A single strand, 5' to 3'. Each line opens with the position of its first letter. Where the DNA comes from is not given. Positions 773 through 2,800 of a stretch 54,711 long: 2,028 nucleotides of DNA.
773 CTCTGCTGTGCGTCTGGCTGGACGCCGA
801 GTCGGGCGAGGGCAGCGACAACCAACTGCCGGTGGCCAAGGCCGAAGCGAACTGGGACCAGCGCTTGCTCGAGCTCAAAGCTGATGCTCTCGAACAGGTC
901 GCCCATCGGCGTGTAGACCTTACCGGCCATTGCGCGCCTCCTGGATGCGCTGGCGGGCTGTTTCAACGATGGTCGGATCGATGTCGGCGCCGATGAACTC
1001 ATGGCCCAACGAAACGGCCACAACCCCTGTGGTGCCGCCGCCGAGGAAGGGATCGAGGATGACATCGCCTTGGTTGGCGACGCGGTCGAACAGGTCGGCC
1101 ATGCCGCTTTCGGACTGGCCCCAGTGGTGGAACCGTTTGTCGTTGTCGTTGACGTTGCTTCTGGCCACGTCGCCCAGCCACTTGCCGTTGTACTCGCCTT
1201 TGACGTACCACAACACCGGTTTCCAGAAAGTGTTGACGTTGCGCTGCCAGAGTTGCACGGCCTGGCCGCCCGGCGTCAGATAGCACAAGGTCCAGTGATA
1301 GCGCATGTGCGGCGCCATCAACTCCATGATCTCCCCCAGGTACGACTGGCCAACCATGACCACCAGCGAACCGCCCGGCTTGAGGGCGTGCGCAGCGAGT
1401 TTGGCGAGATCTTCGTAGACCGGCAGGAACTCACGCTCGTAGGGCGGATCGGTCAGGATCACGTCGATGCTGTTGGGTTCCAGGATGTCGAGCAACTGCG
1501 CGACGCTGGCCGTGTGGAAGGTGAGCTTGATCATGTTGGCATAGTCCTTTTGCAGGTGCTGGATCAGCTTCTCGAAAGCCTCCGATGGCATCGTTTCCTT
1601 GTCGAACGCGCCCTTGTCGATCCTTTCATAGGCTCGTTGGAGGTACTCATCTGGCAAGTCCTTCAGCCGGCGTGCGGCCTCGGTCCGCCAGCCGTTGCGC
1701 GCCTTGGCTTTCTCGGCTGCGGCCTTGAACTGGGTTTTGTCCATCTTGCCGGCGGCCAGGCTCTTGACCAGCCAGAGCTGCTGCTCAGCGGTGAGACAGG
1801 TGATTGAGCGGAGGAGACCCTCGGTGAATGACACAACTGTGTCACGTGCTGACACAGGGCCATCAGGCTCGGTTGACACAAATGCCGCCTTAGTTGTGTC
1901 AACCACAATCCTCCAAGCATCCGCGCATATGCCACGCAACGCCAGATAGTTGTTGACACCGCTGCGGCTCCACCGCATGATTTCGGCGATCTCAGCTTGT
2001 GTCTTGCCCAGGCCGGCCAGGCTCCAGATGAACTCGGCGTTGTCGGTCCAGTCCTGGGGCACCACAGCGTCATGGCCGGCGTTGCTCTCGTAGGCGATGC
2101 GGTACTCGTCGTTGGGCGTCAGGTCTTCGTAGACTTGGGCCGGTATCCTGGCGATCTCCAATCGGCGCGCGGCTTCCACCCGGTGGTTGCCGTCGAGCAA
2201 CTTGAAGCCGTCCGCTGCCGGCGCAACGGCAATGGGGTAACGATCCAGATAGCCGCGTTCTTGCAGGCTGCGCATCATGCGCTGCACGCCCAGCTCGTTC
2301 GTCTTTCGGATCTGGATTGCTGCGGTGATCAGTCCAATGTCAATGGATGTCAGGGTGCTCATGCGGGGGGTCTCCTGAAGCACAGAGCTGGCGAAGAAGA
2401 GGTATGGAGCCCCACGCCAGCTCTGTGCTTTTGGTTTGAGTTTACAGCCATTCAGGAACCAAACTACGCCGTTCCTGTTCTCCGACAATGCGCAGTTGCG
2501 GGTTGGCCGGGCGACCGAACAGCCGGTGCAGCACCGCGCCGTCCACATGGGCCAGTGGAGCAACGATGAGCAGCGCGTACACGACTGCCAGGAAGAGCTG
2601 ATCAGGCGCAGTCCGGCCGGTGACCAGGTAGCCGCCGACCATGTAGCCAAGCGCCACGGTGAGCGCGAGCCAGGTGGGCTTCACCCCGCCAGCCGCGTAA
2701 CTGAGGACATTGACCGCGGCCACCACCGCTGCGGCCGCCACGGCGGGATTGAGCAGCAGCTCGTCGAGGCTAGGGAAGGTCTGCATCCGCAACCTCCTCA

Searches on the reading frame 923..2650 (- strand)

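Call 26: search_protein_families(library=ncbifam, proteins=[window:923-2650:-], max_evalue=0.00001)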
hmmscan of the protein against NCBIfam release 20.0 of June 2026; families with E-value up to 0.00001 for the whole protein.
window:923-2650:- (576 aa): 4 families
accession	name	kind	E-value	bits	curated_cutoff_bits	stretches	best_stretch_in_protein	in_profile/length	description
NF050803.1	DnaMtaseCcrMCaul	equivalog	6.7e-14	51.6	830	1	501-572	179-250/350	adenine-specific DNA-methyltransferase CcrM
NF008572.0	PRK11524.1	equivalog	5.5e-09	35.6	292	0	524-571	211-258/294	adenine-specific DNA-methyltransferase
TIGR01177.1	TIGR01177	hypoth_equivalog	2.8e-07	30.2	316.55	0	526-569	181-224/330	TIGR01177 family methyltransferase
NF010253.0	PRK13699.1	subfamily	2.1e-06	27.6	244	0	505-570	141-206/226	DNA methyltransferase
